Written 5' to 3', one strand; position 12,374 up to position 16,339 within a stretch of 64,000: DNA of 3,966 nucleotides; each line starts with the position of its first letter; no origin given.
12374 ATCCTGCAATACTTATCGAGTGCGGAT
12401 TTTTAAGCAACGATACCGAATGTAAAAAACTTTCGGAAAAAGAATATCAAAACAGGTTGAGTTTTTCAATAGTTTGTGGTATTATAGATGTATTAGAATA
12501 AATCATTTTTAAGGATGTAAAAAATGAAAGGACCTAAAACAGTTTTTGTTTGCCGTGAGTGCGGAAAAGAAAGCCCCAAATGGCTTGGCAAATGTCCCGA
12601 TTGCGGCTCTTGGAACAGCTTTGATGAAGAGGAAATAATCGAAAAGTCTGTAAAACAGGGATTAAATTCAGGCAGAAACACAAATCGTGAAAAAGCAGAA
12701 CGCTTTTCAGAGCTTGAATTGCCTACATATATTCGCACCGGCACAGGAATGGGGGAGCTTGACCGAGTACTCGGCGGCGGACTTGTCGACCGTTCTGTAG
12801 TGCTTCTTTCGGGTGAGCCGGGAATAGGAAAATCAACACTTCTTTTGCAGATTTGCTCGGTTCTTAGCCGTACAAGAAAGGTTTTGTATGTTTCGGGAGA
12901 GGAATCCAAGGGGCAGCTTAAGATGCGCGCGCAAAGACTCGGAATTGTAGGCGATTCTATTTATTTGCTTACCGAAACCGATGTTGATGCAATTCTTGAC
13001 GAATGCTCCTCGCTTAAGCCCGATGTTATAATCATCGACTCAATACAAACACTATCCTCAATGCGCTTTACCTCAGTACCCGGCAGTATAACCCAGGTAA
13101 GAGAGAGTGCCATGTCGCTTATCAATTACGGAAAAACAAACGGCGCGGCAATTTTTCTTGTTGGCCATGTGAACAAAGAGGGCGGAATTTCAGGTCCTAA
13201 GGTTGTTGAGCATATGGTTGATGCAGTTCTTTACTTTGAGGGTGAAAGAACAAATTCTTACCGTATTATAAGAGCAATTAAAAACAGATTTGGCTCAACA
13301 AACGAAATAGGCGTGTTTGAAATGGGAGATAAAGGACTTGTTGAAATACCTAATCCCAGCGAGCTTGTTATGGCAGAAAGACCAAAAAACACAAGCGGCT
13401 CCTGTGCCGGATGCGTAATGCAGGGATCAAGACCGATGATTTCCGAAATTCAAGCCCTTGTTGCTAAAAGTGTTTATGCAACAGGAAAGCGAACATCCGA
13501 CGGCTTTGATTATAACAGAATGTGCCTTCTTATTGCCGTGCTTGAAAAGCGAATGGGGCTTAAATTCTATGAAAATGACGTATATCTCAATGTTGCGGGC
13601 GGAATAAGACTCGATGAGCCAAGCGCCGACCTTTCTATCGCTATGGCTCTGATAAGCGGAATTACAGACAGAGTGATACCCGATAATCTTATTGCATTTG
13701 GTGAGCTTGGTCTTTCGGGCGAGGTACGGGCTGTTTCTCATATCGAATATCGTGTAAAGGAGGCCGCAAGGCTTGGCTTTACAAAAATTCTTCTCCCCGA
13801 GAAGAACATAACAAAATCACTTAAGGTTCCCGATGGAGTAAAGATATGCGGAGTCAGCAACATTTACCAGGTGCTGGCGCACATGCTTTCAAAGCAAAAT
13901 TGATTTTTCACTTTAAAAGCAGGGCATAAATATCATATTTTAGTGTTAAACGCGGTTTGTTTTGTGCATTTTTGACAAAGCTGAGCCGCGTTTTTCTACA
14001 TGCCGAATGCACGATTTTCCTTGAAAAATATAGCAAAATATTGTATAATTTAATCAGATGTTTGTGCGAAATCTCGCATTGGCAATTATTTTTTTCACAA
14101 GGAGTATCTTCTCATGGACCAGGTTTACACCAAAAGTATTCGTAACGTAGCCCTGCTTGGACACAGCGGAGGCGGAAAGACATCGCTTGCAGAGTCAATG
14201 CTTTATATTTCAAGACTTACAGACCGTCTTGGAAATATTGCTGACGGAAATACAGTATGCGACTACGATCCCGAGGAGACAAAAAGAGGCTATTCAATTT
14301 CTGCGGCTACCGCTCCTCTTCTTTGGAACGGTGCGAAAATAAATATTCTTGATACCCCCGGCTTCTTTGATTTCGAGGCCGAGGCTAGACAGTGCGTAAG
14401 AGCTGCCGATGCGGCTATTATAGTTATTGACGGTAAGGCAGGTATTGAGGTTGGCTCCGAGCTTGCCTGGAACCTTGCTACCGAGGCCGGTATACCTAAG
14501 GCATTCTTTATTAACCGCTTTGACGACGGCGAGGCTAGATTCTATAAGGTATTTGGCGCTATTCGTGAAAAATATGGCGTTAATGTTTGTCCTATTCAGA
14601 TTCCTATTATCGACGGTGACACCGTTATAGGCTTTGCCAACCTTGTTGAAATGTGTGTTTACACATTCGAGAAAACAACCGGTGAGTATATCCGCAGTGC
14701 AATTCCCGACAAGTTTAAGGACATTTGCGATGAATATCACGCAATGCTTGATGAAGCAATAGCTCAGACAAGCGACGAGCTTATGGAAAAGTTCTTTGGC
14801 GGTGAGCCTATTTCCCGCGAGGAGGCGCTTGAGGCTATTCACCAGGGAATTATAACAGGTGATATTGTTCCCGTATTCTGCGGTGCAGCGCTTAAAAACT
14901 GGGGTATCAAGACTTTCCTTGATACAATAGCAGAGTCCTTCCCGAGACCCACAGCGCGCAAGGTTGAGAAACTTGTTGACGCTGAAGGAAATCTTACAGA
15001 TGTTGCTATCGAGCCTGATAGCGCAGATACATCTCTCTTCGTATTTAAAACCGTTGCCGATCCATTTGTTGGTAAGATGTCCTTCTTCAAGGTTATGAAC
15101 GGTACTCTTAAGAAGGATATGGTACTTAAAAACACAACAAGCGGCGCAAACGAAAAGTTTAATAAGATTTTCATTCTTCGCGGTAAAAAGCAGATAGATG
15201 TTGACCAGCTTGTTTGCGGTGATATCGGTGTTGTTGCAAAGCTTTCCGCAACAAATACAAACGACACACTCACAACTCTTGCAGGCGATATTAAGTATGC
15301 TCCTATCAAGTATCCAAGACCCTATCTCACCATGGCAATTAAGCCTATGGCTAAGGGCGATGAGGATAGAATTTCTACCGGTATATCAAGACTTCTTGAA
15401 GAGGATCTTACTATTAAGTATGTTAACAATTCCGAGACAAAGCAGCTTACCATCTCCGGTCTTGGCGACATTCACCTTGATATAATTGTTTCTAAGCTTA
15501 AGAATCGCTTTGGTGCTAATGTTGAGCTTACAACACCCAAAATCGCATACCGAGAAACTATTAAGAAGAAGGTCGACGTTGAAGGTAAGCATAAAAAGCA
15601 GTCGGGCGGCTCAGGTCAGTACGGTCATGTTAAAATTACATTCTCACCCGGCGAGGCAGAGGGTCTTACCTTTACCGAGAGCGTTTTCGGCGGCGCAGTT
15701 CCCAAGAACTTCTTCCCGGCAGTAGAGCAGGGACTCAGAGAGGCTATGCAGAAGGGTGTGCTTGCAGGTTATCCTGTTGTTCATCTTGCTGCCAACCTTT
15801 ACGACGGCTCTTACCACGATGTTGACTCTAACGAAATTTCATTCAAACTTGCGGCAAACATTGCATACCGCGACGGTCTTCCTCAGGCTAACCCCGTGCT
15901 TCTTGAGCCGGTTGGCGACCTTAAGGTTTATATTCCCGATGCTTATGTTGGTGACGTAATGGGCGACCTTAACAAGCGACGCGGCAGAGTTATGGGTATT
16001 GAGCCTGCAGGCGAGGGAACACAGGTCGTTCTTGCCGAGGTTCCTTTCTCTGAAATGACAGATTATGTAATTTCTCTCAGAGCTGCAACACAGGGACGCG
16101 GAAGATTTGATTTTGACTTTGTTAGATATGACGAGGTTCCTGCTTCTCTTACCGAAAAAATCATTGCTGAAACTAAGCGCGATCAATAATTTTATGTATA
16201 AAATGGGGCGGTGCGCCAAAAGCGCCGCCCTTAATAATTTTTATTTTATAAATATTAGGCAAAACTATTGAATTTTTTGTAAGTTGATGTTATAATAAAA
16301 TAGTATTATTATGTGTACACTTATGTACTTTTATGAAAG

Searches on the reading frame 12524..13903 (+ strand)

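Call 59: search_protein_families(library=pfam, proteins=[window:12524-13903:+], max_evalue=0.00001)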
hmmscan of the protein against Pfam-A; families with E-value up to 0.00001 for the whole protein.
window:12524-13903:+ (459 aa): 8 families
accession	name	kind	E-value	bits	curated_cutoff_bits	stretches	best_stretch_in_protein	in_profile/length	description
PF06745.19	ATPase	-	9.2e-17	61.6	26.6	1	74-141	3-72/231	KaiC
PF18073.7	Zn_ribbon_LapB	-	7.5e-13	48.3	25.7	1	8-35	1-28/28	Rubredoxin metal binding domain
PF05362.19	Lon_C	-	3.8e-12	46.7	21.1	1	348-456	91-204/205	Lon protease (S16) C-terminal proteolytic domain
PF13481.12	AAA_25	-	1.4e-11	44.8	27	1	81-220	24-194/195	AAA domain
PF13541.12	ChlI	-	2.6e-10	40.7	27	1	343-428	35-121/121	Subunit ChlI of Mg-chelatase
PF00004.35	AAA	-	1.5e-07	32.4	21.2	1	93-218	1-110/131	ATPase family associated with various cellular activities (AAA)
PF03796.21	DnaB_C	-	2.6e-07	30.7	27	1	74-185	4-120/255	DnaB-like helicase C terminal domain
PF13401.12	AAA_22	-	1.7e-06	28.8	27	1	90-215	5-123/130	AAA domain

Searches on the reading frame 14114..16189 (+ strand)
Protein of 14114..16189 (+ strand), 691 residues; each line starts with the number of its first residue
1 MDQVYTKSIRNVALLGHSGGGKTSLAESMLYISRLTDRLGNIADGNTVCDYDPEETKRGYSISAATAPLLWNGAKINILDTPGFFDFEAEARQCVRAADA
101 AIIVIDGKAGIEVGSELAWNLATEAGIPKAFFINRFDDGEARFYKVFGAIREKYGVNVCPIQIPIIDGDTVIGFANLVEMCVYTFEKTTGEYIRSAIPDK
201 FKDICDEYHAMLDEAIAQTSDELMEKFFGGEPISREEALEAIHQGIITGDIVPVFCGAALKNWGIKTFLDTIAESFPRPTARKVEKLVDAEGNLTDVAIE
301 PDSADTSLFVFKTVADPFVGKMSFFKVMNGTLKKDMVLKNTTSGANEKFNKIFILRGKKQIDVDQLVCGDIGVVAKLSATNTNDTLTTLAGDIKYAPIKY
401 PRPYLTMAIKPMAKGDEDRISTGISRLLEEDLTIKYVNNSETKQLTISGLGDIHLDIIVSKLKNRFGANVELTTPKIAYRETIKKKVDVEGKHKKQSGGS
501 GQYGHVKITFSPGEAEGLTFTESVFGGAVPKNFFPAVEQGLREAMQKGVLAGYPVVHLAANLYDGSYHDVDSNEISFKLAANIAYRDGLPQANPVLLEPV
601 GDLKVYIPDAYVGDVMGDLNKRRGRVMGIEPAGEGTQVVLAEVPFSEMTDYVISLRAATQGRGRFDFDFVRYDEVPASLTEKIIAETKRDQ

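Call 5: search_protein_families(library=ncbifam, proteins=[window:14114-16189:+], max_evalue=0.00001)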
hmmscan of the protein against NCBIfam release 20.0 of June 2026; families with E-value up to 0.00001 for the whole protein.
window:14114-16189:+ (691 aa): 21 families
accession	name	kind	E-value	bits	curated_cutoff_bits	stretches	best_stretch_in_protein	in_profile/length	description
NF009381.0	PRK12740.1-5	subfamily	1.5e-256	853.2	583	1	1-690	1-688/692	elongation factor G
TIGR00484.1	EF-G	equivalog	2.4e-191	637.4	659.4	1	6-688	7-690/691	elongation factor G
NF009891.0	PRK13351.1-1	equivalog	1.1e-174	582.7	597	1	2-689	2-679/681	elongation factor G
NF009377.1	PRK12740.1-1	equivalog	4.5e-169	564.1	890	1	6-683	10-698/700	elongation factor G-like protein EF-G2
NF058620.1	EFG2_Bacteroid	exception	4.3e-168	560.9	1000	2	4-513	4-508/717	elongation factor G2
NF009379.0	PRK12740.1-3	equivalog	7.4e-150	500.7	513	1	6-688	5-671/674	elongation factor G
NF012153.1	tet_protect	equivalog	3.4e-87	293.2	775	1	11-666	2-608/614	tetracycline resistance ribosomal protection protein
TIGR00490.1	aEF-2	equivalog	2.3e-54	184.7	738.45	3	299-493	284-480/720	elongation factor EF-2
NF012154.0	tet_protect_Q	exception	3.7e-53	180.8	1425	1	9-672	3-611/638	tetracycline resistance ribosomal protection protein Tet(Q)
NF033148.1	tet_protect_M_W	exception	2e-51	175.1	1100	2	9-158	3-152/639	TetM/TetW/TetO/TetS family tetracycline resistance ribosomal protection protein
NF001964.0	PRK00741.1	equivalog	2.3e-51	174.9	473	1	8-484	11-474/529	peptide chain release factor 3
NF009892.0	PRK13351.1-3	equivalog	9.1e-48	163.1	640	2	219-664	185-606/623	elongation factor G-like protein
NF000120.3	47473_otr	exception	1.3e-45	156.1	900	1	11-665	4-606/608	tetracycline resistance ribosomal protection protein Otr(A)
NF012155.1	tet_protect_M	exception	5.1e-45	153.8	1420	2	9-158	3-152/639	tetracycline resistance ribosomal protection protein Tet(M)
TIGR00503.1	prfC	equivalog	2.3e-42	145.1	466.95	1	9-473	11-462/527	peptide chain release factor 3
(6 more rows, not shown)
